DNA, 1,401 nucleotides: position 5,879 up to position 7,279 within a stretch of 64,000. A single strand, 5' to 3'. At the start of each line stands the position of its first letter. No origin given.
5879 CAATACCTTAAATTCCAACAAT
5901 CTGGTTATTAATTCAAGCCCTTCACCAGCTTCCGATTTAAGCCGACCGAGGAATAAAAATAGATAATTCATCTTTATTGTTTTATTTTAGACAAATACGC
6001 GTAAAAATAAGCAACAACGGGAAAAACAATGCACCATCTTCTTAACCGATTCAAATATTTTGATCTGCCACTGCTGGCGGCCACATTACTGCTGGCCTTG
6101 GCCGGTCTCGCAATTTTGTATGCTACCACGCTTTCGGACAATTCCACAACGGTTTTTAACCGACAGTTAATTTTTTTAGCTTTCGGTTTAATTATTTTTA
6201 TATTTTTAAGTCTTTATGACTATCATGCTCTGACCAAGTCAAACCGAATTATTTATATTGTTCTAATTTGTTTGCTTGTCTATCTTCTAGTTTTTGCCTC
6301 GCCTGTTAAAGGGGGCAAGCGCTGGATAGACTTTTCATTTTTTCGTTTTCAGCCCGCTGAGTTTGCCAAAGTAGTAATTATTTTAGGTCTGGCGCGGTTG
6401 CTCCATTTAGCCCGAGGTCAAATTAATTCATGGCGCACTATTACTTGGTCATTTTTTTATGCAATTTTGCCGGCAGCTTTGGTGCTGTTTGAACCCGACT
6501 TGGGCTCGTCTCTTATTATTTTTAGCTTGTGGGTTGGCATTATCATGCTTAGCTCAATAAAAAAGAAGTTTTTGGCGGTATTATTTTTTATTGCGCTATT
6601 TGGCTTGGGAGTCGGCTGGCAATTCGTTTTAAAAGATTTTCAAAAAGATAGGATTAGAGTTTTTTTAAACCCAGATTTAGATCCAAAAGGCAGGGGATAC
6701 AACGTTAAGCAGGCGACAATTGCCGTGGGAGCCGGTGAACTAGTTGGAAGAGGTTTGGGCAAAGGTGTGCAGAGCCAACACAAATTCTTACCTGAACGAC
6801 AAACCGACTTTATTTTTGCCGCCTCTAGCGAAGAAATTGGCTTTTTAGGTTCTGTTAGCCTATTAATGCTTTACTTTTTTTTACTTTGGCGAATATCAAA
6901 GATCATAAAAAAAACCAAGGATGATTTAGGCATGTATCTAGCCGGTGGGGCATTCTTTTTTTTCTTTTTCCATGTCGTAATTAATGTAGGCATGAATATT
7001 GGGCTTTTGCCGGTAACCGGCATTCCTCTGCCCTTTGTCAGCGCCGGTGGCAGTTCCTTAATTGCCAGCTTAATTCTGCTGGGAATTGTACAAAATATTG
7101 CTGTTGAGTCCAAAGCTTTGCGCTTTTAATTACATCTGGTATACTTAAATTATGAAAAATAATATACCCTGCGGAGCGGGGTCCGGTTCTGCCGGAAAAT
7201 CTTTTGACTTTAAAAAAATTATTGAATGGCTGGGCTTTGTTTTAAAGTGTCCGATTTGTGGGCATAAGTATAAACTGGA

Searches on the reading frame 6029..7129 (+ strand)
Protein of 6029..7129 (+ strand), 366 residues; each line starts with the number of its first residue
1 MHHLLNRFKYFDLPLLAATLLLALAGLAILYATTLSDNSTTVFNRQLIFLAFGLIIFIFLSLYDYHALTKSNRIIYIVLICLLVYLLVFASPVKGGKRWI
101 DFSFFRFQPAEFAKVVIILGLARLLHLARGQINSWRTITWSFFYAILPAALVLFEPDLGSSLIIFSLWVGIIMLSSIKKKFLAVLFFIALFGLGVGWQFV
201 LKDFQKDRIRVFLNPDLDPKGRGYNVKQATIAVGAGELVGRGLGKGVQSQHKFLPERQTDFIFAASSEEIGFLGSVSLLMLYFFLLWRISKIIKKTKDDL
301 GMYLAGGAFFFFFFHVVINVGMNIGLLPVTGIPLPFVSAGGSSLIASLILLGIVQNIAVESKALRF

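Call 50: search_protein_families(library=pfam, proteins=[window:6029-7129:+], max_evalue=0.00001)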
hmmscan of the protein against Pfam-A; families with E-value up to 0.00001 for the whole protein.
window:6029-7129:+ (366 aa): 1 family
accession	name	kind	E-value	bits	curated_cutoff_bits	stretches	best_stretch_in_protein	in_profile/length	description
PF01098.24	FTSW_RODA_SPOVE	-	1.6e-90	304.1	26.4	1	19-362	14-355/356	Cell cycle protein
